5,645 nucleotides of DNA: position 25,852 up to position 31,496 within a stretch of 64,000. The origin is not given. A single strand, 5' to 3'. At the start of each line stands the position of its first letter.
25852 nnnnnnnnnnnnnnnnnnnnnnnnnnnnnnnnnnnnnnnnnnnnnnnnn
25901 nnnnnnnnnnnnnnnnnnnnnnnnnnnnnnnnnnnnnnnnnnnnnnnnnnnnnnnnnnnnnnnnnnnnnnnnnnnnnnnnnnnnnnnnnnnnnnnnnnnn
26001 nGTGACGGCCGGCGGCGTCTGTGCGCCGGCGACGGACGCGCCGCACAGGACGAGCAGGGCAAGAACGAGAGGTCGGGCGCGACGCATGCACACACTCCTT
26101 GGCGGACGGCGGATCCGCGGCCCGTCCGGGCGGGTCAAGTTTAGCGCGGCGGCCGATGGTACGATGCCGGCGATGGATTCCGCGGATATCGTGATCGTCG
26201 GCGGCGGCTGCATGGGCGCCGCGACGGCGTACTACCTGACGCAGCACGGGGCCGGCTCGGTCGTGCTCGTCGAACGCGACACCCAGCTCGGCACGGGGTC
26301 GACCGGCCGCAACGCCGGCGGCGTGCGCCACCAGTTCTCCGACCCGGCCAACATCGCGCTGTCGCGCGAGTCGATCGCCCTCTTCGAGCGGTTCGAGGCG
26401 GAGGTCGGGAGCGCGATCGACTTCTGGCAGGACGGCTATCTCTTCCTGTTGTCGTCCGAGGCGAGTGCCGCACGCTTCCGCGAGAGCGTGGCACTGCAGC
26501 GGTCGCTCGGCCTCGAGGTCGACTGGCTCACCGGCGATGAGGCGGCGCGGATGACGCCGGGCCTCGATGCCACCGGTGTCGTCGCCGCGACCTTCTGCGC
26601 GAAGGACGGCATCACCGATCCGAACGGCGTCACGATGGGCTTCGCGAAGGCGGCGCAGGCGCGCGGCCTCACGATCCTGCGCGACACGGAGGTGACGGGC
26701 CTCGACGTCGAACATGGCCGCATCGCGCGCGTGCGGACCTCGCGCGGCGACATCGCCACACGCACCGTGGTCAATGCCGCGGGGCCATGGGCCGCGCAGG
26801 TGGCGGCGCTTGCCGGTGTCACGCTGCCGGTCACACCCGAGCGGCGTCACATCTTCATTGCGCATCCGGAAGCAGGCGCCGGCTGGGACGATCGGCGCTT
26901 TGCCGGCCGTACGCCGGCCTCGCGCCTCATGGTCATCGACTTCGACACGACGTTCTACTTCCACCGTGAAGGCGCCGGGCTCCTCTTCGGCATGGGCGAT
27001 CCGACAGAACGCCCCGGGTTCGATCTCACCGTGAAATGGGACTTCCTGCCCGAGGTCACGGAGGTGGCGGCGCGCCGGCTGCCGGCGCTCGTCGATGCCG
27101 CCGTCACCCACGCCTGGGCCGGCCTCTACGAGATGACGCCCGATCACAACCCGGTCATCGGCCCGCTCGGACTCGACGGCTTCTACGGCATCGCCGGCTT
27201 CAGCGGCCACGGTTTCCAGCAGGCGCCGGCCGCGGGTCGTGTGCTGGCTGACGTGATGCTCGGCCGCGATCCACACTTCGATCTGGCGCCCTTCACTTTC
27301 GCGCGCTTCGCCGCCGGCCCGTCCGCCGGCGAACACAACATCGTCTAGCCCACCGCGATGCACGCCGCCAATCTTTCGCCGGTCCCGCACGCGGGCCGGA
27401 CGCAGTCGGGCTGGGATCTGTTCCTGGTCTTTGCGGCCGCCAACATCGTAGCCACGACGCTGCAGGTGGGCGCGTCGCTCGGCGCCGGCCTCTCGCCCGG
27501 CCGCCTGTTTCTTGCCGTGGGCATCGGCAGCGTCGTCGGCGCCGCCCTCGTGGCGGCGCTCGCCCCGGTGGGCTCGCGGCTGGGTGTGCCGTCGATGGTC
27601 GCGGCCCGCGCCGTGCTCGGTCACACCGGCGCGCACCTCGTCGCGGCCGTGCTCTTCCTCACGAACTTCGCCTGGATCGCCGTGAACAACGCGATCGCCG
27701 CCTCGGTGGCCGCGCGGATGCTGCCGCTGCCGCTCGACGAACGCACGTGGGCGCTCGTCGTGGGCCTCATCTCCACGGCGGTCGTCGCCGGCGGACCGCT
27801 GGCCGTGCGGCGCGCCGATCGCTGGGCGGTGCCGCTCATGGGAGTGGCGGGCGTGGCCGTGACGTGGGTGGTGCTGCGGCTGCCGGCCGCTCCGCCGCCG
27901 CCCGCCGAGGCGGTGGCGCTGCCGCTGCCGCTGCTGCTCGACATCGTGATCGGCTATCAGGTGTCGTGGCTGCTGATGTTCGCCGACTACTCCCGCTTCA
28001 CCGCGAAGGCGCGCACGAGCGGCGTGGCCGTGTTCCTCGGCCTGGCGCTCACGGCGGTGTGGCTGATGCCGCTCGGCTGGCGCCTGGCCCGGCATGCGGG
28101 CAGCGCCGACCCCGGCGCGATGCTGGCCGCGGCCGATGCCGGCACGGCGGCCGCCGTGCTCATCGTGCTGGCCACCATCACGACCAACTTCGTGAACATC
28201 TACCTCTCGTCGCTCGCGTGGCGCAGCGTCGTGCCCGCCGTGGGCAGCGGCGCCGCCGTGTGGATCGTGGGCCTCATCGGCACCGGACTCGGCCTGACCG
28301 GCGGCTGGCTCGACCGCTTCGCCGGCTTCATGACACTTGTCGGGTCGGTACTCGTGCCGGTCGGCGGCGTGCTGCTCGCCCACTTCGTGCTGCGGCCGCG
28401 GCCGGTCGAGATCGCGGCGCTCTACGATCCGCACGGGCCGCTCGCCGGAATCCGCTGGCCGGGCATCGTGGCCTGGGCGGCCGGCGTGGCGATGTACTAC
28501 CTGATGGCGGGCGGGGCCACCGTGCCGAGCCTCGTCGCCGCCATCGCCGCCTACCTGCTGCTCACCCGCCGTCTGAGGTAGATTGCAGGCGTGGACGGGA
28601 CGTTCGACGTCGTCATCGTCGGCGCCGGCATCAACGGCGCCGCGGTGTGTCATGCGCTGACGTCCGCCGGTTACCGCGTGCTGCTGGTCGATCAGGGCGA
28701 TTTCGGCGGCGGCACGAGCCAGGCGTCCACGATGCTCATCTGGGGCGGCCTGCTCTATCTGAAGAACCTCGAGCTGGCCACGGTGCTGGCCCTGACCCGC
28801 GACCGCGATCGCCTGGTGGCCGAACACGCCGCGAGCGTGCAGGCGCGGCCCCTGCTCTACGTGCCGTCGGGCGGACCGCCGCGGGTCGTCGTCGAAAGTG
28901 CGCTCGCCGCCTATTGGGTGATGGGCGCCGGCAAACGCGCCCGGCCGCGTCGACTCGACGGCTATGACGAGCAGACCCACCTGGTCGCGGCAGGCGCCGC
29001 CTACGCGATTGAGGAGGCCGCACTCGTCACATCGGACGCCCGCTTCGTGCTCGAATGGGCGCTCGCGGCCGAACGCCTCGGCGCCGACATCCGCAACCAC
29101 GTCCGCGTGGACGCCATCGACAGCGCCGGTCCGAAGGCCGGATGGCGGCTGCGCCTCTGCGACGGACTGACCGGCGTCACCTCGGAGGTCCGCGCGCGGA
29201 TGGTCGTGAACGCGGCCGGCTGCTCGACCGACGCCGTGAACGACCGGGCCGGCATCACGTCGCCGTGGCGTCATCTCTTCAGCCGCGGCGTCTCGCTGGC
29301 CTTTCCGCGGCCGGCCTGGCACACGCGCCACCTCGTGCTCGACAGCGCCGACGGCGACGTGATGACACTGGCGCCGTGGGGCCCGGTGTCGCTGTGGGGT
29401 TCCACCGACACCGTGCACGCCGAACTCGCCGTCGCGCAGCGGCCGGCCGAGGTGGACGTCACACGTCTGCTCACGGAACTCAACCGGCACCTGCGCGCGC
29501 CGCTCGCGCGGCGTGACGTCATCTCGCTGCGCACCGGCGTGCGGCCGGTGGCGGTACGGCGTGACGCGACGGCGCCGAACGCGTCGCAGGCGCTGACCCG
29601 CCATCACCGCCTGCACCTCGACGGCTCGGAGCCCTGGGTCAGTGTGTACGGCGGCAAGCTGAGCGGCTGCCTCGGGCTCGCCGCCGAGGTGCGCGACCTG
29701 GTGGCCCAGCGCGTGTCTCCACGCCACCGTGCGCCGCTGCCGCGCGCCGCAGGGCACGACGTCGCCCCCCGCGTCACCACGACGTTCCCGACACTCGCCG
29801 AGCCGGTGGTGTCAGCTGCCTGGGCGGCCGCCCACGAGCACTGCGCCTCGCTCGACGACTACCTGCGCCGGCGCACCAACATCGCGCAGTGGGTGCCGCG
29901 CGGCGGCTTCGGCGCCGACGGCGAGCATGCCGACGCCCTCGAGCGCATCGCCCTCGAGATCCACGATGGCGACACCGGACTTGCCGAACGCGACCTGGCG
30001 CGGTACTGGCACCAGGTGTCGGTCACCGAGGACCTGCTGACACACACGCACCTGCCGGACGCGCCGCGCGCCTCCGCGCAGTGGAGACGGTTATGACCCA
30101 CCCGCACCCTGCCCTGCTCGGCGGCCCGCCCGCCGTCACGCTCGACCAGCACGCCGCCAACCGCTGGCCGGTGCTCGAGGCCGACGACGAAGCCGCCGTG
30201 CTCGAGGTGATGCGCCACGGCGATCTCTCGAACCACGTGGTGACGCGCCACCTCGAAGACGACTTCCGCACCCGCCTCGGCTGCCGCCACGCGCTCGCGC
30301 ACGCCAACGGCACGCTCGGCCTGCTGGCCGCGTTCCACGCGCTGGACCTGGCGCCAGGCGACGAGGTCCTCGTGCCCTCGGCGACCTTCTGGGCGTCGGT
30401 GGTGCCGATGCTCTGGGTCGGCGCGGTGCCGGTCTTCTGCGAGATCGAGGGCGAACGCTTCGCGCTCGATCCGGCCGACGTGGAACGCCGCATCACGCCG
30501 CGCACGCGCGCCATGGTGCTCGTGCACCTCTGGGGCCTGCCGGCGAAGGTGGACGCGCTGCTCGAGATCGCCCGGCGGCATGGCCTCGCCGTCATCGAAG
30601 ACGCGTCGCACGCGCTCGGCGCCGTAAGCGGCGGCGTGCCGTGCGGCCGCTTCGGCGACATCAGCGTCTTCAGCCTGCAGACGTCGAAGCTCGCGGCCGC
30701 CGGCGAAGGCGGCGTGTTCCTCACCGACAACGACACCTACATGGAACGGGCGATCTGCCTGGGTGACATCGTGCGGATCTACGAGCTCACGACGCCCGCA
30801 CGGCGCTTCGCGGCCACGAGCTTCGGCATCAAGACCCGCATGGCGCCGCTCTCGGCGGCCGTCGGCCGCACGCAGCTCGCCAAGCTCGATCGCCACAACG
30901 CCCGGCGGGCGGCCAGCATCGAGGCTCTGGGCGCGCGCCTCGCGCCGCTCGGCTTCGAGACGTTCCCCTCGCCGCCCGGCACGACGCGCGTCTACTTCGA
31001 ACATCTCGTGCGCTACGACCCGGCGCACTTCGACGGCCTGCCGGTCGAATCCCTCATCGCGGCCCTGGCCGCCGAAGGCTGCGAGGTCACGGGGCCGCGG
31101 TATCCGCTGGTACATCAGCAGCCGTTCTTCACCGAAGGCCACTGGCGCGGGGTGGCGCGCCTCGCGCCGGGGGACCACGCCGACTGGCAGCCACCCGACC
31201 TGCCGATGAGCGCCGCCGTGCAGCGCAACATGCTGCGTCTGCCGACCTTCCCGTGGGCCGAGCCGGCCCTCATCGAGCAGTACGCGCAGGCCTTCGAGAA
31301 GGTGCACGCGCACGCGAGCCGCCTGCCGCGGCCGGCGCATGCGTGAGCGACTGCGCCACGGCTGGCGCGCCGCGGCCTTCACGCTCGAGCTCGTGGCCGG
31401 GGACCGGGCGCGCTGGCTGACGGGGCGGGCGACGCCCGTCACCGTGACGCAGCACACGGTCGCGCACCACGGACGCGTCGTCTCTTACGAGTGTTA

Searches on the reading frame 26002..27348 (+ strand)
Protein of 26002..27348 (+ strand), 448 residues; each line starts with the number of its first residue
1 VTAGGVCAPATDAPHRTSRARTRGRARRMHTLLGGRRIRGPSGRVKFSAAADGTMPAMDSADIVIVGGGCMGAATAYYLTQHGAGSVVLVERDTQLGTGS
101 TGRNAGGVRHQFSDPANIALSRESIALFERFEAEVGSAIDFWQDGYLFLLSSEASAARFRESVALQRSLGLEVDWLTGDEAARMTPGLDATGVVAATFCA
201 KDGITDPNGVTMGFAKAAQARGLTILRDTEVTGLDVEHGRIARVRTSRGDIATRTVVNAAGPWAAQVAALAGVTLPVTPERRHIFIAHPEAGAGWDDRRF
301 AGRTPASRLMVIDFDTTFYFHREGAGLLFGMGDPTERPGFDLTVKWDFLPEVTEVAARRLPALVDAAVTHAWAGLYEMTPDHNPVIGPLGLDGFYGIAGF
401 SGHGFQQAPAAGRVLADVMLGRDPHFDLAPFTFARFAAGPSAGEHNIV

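Call 7: search_protein_families(library=pfam, proteins=[window:26002-27348:+], max_evalue=0.001)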
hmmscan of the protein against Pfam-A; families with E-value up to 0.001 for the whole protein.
window:26002-27348:+ (448 aa): 6 families
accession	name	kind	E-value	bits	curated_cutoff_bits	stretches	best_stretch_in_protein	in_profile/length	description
PF01266.30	DAO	-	2.4e-77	261.3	27.9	1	62-417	1-352/353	FAD dependent oxidoreductase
PF13450.12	NAD_binding_8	-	1.1e-07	32.5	21.9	1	65-118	1-51/68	NAD(P)-binding Rossmann-like domain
PF12831.13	FAD_oxidored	-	7.2e-06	26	27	1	62-281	1-163/416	FAD dependent oxidoreductase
PF07992.20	Pyr_redox_2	-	5e-05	23.3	26.1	0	57-97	139-178/291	Pyridine nucleotide-disulphide oxidoreductase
PF01946.23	Thi4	-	0.00011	21.9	26.2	1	60-102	17-59/235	Thi4 family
PF13738.12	Pyr_redox_3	-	0.00017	21.4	30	0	64-93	1-30/305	Pyridine nucleotide-disulphide oxidoreductase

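Call 53: search_protein_families(library=ncbifam, proteins=[window:26002-27348:+], max_evalue=0.00001)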
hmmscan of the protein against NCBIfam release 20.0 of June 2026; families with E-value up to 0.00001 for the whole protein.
window:26002-27348:+ (448 aa): 20 families
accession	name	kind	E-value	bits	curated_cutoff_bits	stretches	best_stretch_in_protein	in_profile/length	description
TIGR01373.1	soxB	subfamily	7.6e-51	173.2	529.45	1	60-439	30-402/407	sarcosine oxidase subunit beta family protein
NF008425.0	PRK11259.1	equivalog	2.1e-39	135.5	257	1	59-437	3-376/377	N-methyl-L-tryptophan oxidase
TIGR02352.1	thiamin_ThiO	equivalog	5.9e-34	117.7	250.8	1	63-422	1-350/351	glycine oxidase ThiO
NF001933.0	PRK00711.1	subfamily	1.3e-33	116.7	383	1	119-440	110-420/429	D-amino acid dehydrogenase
TIGR01377.1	soxA_mon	subfamily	4.9e-30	104.6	479.65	1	62-439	2-378/381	amino oxidase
TIGR03377.1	glycerol3P_GlpA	equivalog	7.6e-20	70.9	552.8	1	62-286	1-226/530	anaerobic glycerol-3-phosphate dehydrogenase subunit GlpA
NF008726.1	PRK11728.1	equivalog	1.1e-17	63.9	299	1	62-274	2-212/389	L-2-hydroxyglutarate oxidase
TIGR03364.1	HpnW_proposed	hypoth_equivalog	7e-16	58.2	285.1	1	62-259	2-192/365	TIGR03364 family FAD-dependent oxidoreductase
NF033460.1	glycerol3P_ox_II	equivalog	1.3e-14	54.2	460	1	179-273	124-217/361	type 2 glycerol-3-phosphate oxidase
NF002480.1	PRK01747.1-1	equivalog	2.2e-14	52.8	540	1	55-390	243-566/645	bifunctional tRNA (5-methylaminomethyl-2-thiouridine)(34)-methyltransferase MnmC2/FAD-dependent 5-carboxymethylaminomethyl-2-thiouridine(34)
NF008313.0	PRK11101.1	equivalog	4e-14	52.1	425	1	59-285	7-234/548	anaerobic glycerol-3-phosphate dehydrogenase subunit A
TIGR03329.1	Phn_aa_oxid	hypoth_equivalog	8.5e-14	51.2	632.8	1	59-428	23-400/460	putative aminophosphonate oxidoreductase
NF050086.1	pipecolate_AmaA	exception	9.1e-14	50.9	600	1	57-261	22-234/425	L-pipecolate oxidase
TIGR03197.1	MnmC_Cterm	equivalog_domain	1.5e-12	47.4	174.2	1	62-271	1-210/400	FAD-dependent 5-carboxymethylaminomethyl-2-thiouridine(34) oxidoreductase MnmC1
NF006130.0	PRK08274.1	equivalog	9.6e-10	37.8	369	1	58-270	3-199/467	FAD-dependent tricarballylate dehydrogenase TcuA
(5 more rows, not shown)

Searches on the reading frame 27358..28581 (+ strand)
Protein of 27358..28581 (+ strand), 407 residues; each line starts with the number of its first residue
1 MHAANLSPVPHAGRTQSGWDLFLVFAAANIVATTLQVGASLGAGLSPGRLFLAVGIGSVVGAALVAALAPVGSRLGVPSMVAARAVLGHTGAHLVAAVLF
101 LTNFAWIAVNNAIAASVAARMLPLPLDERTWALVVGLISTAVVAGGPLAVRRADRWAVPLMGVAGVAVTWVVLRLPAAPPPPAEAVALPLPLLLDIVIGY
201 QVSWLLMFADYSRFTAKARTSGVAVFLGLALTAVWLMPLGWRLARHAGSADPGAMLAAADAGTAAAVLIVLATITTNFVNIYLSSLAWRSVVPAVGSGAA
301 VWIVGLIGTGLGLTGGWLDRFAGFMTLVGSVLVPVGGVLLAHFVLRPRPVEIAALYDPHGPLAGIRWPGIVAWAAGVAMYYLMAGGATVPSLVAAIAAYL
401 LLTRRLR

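Call 7: search_protein_families(library=pfam, proteins=[window:27358-28581:+], max_evalue=0.001)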
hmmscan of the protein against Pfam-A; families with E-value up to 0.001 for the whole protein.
window:27358-28581:+ (407 aa): 1 family
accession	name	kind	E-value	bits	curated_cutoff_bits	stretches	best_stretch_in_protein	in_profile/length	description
PF02133.21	Transp_cyt_pur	-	1.2e-27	97.3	23.5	1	8-388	1-421/440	Permease for cytosine/purines, uracil, thiamine, allantoin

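Call 53: search_protein_families(library=ncbifam, proteins=[window:27358-28581:+], max_evalue=0.00001)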
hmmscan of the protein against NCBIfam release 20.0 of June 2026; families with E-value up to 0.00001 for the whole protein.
window:27358-28581:+ (407 aa): 4 families
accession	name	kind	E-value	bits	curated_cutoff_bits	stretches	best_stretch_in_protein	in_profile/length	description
TIGR02358.1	thia_cytX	hypoth_equivalog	3.1e-41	141.9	309.85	1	19-402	1-377/386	putative hydroxymethylpyrimidine transporter CytX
NF008241.0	PRK11017.1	equivalog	5.5e-29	101.2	326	1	6-404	9-401/416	cytosine permease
TIGR00800.1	ncs1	subfamily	7.9e-27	94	353.1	1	5-387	3-431/447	NCS1 family nucleobase:cation symporter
NF008476.1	PRK11375.1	equivalog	7.3e-07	28.3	620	0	31-114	38-122/467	allantoin permease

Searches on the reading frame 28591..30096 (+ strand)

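Call 7: search_protein_families(library=pfam, proteins=[window:28591-30096:+], max_evalue=0.001)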
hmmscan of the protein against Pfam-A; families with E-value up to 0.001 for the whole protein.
window:28591-30096:+ (501 aa): 6 families
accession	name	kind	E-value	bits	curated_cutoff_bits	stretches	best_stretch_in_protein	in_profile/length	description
PF01266.30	DAO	-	2e-30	107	27.9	1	6-325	1-315/353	FAD dependent oxidoreductase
PF13450.12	NAD_binding_8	-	2.6e-06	28.1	21.9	1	9-43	1-35/68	NAD(P)-binding Rossmann-like domain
PF01494.25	FAD_binding_3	-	3.2e-06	27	22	0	5-37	2-34/349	FAD binding domain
PF00890.30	FAD_binding_2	-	4.8e-05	23.2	20.4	1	6-51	1-46/414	FAD binding domain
PF16901.10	DAO_C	-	0.00079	19.7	31.4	0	329-434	16-99/126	C-terminal domain of alpha-glycerophosphate oxidase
PF12831.13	FAD_oxidored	-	0.00094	19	27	0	6-48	1-43/416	FAD dependent oxidoreductase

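Call 53: search_protein_families(library=ncbifam, proteins=[window:28591-30096:+], max_evalue=0.00001)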
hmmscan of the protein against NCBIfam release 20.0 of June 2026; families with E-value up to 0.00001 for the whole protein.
window:28591-30096:+ (501 aa): 6 families
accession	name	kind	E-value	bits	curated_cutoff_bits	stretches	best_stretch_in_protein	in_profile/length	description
NF008899.0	PRK12266.1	equivalog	3.6e-43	147.8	360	1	3-375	5-379/508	glycerol-3-phosphate dehydrogenase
NF009906.0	PRK13369.1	equivalog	6.9e-43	146.9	352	1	3-366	5-369/502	glycerol-3-phosphate dehydrogenase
NF033461.1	glycerol3P_ox_1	equivalog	1.6e-20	73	840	2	3-72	17-86/607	type 1 glycerol-3-phosphate oxidase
TIGR03377.1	glycerol3P_GlpA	equivalog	1.4e-16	60.1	552.8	1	151-377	143-364/530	anaerobic glycerol-3-phosphate dehydrogenase subunit GlpA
NF008313.0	PRK11101.1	equivalog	6.2e-11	41.6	425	1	157-379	158-377/548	anaerobic glycerol-3-phosphate dehydrogenase subunit A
TIGR02032.1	GG-red-SF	subfamily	9.1e-08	32.1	158.8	1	5-40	1-36/297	geranylgeranyl reductase family protein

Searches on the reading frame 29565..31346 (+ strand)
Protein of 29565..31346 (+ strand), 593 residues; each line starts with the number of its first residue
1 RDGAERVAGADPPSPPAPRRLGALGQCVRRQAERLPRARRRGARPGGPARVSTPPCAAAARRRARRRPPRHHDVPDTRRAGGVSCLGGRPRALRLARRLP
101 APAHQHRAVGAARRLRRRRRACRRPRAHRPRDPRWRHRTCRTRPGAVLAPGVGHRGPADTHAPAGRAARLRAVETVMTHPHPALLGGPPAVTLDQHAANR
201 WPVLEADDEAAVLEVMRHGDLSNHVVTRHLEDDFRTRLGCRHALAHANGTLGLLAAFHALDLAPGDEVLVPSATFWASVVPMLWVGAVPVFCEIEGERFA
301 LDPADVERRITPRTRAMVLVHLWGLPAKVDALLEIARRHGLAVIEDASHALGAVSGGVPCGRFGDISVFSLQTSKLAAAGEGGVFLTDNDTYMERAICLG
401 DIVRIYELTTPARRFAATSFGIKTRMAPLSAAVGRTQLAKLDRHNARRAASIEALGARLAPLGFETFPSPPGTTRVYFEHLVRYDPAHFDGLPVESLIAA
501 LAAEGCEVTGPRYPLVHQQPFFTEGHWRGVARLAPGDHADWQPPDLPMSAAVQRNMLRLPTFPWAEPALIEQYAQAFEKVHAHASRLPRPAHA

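Call 26: search_protein_families(library=pfam, proteins=[window:29565-31346:+], max_evalue=0.0001)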
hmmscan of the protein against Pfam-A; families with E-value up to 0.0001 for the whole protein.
window:29565-31346:+ (593 aa): 1 family
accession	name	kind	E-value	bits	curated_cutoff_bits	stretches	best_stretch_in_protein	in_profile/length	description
PF01041.23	DegT_DnrJ_EryC1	-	4.5e-74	250.3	19.8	1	205-530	4-325/360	DegT/DnrJ/EryC1/StrS aminotransferase family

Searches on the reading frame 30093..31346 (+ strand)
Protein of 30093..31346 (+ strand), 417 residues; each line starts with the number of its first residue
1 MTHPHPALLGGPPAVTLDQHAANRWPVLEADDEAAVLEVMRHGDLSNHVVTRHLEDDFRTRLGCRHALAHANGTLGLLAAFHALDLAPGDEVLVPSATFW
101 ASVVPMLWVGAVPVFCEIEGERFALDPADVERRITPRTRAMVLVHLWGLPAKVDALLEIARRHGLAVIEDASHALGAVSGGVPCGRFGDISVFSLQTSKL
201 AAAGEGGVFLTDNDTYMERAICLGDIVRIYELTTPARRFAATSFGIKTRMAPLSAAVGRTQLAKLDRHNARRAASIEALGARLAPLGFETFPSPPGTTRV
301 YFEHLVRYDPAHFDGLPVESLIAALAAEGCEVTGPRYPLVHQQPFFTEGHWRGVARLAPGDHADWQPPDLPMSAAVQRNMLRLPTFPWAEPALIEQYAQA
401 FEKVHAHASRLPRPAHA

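Call 53: search_protein_families(library=ncbifam, proteins=[window:30093-31346:+], max_evalue=0.00001)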
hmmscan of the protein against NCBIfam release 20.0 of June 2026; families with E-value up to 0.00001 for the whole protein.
window:30093-31346:+ (417 aa): 9 families
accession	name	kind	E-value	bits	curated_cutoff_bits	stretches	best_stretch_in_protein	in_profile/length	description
NF008658.2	PRK11658.1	equivalog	1e-49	169.2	631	1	26-349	10-336/379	UDP-4-amino-4-deoxy-L-arabinose aminotransferase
TIGR04427.1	PLP_DesI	equivalog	1.7e-47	162.4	650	1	50-351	53-346/390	dTDP-4-dehydro-6-deoxyglucose aminotransferase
TIGR03588.1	PseC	equivalog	3.5e-47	161.1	423.5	1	28-349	9-339/380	UDP-4-amino-4,6-dideoxy-N-acetyl-beta-L-altrosamine transaminase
TIGR04181.1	NHT_00031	hypoth_equivalog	3.5e-43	147.8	420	1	25-348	5-337/359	LegC family aminotransferase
NF008687.0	PRK11706.1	equivalog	3.7e-39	134.6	375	1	29-286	10-270/375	dTDP-4-amino-4,6-dideoxygalactose transaminase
TIGR02379.1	ECA_wecE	subfamily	2.7e-31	108.7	434.85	1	25-283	6-268/376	dTDP-4-amino-4,6-dideoxy-D-glucose transaminase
NF011936.0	PRK15407.1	equivalog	1e-30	106.8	423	1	27-217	43-241/440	lipopolysaccharide biosynthesis protein RfbH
NF041364.1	GntC_guanitoxin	equivalog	1.4e-08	34.1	415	1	76-171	72-174/356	guanitoxin biosynthesis PLP-dependent (S)-gamma-hydroxy-L-arginine cyclodehydratase GntC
NF040779.1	Sec_lyase_SclA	exception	9.3e-06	24.8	525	0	40-214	37-215/378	selenocysteine lyase SclA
